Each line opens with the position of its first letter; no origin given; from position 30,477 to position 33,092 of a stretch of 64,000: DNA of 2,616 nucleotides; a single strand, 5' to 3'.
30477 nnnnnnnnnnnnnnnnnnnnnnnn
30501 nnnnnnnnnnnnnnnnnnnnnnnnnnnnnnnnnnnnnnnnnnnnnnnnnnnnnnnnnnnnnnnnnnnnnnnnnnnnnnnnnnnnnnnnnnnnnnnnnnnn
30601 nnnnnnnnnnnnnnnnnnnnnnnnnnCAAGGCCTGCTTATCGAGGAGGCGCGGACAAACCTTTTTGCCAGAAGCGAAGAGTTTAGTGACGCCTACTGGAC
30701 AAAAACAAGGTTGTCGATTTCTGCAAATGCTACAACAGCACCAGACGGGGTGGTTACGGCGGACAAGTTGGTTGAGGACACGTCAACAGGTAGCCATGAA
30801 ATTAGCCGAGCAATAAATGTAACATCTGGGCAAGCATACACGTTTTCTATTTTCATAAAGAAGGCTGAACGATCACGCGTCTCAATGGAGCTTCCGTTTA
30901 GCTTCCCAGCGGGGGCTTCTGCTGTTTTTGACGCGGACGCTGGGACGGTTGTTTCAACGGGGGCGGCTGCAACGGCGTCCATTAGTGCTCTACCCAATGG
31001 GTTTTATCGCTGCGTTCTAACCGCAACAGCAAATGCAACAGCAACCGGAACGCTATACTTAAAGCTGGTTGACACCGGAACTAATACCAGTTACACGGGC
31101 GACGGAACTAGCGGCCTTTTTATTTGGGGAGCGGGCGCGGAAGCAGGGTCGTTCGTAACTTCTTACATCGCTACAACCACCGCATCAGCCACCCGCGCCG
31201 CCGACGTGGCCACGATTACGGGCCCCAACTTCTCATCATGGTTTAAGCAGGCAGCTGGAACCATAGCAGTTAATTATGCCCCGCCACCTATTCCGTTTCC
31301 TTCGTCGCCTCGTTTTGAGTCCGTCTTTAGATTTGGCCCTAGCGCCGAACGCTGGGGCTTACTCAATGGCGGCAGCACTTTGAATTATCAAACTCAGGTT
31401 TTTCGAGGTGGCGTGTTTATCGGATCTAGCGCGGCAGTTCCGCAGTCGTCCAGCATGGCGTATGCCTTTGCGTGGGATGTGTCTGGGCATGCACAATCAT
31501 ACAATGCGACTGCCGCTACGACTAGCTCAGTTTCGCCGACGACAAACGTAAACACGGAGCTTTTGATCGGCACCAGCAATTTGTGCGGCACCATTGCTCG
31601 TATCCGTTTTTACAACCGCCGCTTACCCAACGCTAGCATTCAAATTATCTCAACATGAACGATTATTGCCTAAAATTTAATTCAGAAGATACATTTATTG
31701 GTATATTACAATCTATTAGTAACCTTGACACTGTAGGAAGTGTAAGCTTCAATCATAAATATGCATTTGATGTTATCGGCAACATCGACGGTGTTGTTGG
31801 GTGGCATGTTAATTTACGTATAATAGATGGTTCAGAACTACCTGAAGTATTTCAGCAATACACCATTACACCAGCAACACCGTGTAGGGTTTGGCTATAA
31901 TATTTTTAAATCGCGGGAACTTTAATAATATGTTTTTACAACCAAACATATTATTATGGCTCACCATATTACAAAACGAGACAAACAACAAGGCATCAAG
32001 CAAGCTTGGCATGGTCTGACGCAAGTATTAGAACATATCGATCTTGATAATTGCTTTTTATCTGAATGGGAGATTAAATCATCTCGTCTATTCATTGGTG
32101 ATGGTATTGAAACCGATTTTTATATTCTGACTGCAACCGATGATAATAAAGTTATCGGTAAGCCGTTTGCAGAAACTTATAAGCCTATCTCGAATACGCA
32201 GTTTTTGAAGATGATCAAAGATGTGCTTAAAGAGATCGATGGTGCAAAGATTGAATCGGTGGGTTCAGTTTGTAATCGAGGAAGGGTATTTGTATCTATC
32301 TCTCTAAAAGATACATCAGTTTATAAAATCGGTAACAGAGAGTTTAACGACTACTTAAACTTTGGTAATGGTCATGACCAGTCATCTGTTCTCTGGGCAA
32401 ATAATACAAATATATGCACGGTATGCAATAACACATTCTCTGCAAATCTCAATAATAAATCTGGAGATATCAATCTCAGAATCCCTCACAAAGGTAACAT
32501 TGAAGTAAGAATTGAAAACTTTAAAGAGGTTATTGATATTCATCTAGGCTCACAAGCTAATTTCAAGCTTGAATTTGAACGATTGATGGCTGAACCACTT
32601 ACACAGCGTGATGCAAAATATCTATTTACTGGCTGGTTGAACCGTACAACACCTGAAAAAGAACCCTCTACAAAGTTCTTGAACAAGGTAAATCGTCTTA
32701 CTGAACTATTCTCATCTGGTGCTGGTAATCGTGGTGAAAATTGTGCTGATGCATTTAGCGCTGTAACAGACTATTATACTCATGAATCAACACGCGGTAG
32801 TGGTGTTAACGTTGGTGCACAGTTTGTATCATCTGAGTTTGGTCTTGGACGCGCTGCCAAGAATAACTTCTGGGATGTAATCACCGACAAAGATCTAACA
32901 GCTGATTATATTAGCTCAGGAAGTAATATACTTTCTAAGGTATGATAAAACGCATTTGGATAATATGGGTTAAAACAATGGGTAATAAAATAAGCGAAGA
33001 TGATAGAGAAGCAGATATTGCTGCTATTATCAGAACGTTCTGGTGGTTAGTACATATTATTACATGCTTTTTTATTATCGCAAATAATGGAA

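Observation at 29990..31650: Sharp GC-rich mosaic segment inside a fiber-like gene with two duplicated domains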

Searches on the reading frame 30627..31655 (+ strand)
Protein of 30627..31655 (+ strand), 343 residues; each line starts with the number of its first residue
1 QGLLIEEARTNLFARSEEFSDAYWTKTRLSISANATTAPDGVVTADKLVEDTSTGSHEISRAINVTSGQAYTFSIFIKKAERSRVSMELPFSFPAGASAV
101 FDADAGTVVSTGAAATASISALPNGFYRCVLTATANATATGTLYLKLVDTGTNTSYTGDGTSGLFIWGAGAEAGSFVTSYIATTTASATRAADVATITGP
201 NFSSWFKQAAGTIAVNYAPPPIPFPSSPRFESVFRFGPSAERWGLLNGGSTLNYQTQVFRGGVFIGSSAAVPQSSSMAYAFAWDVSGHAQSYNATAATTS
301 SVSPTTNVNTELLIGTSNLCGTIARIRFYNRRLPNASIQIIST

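Call 68: find_homologous_proteins(query=window:30627-31655:+, max_evalue=1e-20)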
Query window:30627-31655:+ (343 aa): 1932 proteins with E <= 1e-20 among 8000 candidates; the best 120 are listed.
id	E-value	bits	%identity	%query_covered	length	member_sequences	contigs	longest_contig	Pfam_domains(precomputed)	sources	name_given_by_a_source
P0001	2.4e-235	797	100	100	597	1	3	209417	-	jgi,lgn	jgi:hypothetical protein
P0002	2.0e-116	407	52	100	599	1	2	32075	-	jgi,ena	jgi:hypothetical protein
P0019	4.3e-115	402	60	99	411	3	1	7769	-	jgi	-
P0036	4.6e-109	382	58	94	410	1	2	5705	-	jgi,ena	jgi:hypothetical protein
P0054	2.8e-102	360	78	63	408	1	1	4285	-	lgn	-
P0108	3.6e-92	327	69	64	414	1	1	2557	-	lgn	-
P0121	5.8e-91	323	54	100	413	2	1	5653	-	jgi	jgi:hypothetical protein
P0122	1.7e-90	321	41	100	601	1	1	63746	-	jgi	-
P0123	6.3e-89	316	40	99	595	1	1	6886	-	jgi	jgi:hypothetical protein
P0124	6.4e-89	316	43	98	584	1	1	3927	-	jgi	jgi:hypothetical protein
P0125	1.0e-88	316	40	99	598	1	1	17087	-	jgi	jgi:hypothetical protein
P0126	1.7e-87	312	41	99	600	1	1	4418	-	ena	-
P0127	3.9e-87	310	48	65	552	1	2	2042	-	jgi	jgi:hypothetical protein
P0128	5.0e-87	310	38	100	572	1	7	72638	-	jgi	jgi:hypothetical protein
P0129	3.7e-86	307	51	99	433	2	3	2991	-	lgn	-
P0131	1.0e-85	306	38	99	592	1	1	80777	-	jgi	jgi:hypothetical protein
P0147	8.7e-81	290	38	99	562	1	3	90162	-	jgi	jgi:hypothetical protein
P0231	2.7e-68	248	34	100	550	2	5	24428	PF13385.14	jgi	jgi:hypothetical protein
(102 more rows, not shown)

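Call 69: find_encoding_contigs(protein=P0122, flank=10000, max_places=1)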
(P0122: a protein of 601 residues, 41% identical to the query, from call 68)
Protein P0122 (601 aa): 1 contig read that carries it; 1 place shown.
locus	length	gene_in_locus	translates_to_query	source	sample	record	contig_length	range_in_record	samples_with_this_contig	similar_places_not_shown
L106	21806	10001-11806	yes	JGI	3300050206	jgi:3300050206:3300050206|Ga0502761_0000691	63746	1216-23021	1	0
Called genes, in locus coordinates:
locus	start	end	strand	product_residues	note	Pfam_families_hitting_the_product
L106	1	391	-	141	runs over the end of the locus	-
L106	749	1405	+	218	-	-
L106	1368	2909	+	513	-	PF17289:Terminase_6C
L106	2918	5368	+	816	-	-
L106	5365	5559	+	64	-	-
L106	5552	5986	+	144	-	-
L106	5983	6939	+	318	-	-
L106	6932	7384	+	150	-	-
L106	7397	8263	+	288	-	-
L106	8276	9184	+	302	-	PF25209:Phage_capsid_4, PF10124:Mu-like_gpT (weak)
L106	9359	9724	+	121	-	-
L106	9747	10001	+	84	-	-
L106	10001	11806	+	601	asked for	-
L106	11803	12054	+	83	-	-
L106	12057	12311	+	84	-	PF19846:DUF6321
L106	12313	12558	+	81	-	-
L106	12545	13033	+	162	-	-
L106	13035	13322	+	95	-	-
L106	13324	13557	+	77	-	-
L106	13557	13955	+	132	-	-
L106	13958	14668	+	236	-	PF24175:SU10_adaptor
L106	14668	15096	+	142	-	-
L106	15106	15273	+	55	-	-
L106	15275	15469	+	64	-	-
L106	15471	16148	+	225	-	PF24175:SU10_adaptor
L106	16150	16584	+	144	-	-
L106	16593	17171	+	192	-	-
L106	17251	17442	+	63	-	-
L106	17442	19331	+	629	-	-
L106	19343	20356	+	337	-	-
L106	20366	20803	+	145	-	-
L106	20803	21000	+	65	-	-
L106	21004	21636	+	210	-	-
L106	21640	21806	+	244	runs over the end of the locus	PF21722:Gly_rich_2 (weak)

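Call 70: find_encoding_contigs(protein=P0131, flank=10000, max_places=1)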
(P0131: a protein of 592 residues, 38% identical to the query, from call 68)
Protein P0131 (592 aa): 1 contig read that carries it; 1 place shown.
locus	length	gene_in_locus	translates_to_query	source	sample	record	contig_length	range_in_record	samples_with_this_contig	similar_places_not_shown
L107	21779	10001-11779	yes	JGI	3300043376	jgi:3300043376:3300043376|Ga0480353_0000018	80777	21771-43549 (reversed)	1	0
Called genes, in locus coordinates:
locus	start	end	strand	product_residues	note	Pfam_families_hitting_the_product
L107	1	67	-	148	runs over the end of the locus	-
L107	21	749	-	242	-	-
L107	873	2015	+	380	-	-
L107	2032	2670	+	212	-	-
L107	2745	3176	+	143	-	PF12836:HHH_3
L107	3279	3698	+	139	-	-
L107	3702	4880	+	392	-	-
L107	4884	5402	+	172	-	-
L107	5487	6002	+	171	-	-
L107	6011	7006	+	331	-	-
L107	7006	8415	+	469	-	-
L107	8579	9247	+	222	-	PF03406:Phage_fiber_2, PF26209:Phage_phiTE_241_C (weak)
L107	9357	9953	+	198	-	-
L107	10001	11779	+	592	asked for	-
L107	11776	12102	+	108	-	-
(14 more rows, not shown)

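Call 71: find_encoding_contigs(protein=P0147, flank=10000, max_places=1)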
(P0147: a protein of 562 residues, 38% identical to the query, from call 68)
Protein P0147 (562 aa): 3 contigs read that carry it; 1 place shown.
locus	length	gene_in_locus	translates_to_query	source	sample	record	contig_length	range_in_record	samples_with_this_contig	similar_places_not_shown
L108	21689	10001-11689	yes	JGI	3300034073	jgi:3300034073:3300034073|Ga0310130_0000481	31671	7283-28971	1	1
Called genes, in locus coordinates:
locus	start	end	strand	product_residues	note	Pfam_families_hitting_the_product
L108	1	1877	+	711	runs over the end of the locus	PF22337:Phage_fiber_rpt (weak), PF21722:Gly_rich_2 (weak)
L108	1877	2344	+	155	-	-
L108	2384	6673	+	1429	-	PF18454:Mtd_N (weak)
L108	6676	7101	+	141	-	-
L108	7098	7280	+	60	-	-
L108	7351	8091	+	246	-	-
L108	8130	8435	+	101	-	-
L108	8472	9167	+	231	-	-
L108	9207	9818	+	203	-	-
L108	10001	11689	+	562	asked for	-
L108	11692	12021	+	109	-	-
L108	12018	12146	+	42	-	-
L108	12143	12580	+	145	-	PF00413:Peptidase_M10 (faint)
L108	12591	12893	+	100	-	-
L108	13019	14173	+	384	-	PF01832:Glucosaminidase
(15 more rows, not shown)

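Call 72: find_encoding_contigs(protein=P0128, flank=10000, max_places=1)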
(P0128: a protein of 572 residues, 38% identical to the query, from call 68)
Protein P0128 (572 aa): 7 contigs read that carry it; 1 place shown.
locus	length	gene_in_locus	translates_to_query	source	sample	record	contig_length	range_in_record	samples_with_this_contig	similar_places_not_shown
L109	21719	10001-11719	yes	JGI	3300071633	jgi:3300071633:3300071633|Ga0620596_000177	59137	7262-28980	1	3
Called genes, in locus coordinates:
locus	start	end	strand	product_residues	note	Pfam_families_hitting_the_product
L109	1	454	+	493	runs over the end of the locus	PF03237:Terminase_6N, PF17289:Terminase_6C (weak)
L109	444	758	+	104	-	PF24042:DUF7351 (faint)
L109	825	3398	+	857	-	-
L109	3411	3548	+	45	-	-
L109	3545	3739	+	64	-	-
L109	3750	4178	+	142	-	PF00166:Cpn10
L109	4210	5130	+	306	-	-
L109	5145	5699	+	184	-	-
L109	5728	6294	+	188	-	-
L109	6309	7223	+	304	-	PF10124:Mu-like_gpT (faint), PF25209:Phage_capsid_4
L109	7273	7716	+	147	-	-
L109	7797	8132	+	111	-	-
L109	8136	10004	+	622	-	-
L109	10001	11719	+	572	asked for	-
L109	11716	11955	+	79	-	-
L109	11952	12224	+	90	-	PF19846:DUF6321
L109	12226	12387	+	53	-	-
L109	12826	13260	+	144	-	-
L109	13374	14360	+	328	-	-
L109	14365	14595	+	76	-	-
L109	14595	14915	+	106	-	-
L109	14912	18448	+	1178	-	PF21722:Gly_rich_2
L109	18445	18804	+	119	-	-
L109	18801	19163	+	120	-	PF19174:DUF5856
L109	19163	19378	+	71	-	-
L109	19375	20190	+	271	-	-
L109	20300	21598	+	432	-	-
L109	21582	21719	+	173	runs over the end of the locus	-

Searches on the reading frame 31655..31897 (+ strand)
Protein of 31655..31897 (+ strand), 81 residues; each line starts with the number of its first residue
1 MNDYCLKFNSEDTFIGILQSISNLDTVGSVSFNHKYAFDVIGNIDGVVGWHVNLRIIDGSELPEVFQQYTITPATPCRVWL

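Call 60: search_protein_families(library=phrogs, proteins=[window:31655-31897:+], max_evalue=0.01)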
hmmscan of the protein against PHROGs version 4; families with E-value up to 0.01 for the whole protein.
window:31655-31897:+ (81 aa): 2 families
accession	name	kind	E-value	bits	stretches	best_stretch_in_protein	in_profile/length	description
phrog_1361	-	unknown function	1.3e-06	29.4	1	1-80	1-91/92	-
phrog_18574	-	unknown function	4.1e-06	28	1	49-80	68-98/99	-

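Call 80: search_solved_structures(query=A3, max_evalue=1)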
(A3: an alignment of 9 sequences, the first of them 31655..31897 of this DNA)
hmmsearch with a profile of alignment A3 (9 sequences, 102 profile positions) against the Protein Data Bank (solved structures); distinct sequences matched with E-value up to 1: 1.
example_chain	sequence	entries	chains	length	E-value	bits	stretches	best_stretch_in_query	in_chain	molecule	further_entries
8i4m_e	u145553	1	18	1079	0.0055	20.2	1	37-79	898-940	Fiber protein(gp 28) of the cyanophage P-SCSP1u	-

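Call 86: search_protein_families(library=ncbifam, proteins=[window:31655-31897:+], max_evalue=0.01)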
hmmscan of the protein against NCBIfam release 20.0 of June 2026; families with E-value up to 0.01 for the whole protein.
window:31655-31897:+ (81 aa): 0 families

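Call 90: find_homologous_proteins(query=window:31655-31897:+, max_evalue=0.001)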
Query window:31655-31897:+ (81 aa): 2 proteins with E <= 0.001 among 2 candidates.
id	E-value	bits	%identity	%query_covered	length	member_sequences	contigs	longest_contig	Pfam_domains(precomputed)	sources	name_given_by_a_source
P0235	2.5e-49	182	100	100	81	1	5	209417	-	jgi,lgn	jgi:hypothetical protein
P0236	4.6e-37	143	81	100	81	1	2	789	-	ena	-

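Call 91: find_encoding_contigs(protein=P0236, flank=10000, max_places=4)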
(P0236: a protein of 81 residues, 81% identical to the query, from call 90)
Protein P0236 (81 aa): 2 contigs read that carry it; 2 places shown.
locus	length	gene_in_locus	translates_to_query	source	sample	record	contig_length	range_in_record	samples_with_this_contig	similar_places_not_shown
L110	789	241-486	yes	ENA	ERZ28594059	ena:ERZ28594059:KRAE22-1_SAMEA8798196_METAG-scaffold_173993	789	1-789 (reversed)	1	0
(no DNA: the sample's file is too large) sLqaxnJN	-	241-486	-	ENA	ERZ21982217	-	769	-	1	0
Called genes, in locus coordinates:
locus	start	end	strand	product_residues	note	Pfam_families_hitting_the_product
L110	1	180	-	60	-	?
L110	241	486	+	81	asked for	-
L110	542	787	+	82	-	?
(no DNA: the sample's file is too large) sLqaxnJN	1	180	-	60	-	?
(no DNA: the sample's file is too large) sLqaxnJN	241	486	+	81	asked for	-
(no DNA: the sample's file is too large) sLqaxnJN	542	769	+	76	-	?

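Call 92: find_encoding_contigs(protein=P0235, flank=10000, max_places=6)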
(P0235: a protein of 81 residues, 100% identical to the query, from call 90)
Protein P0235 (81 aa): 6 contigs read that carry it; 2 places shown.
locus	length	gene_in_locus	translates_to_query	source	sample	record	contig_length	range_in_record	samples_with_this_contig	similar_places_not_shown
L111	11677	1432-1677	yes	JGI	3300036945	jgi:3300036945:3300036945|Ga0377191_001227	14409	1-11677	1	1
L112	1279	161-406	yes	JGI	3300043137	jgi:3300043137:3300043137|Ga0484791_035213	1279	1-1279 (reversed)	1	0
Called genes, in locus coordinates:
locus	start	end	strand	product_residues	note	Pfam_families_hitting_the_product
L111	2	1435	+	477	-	?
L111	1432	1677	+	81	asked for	-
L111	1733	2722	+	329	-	PF06067:DUF932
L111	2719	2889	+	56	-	-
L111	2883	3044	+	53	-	-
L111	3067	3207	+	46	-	-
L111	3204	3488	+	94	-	-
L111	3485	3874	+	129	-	-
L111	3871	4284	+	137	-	-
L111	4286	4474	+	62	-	-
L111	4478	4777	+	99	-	-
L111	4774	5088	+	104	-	PF25450:Rab11-FIP3 (weak), PF19220:Rod_CreS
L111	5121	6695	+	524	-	-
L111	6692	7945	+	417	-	PF13203:DUF2201_N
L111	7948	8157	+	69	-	-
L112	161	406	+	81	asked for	-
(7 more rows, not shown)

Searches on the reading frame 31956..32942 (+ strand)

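Call 4: search_protein_families(library=pfam, proteins=[window:31956-32942:+], max_evalue=0.1)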
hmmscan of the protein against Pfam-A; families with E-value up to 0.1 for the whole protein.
window:31956-32942:+ (329 aa): 1 family
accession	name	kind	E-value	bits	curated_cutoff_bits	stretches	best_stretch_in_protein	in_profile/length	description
PF06067.16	DUF932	-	7e-25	88.6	23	1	73-279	7-211/227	Domain of unknown function (DUF932)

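Call 5: search_protein_families(library=phrogs, proteins=[window:31956-32942:+], max_evalue=0.01)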
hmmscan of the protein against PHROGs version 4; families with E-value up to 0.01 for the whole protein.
window:31956-32942:+ (329 aa): 1 family
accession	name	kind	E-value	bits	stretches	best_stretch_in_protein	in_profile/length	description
phrog_1221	-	unknown function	7.7e-35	121.6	1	15-311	34-335/355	-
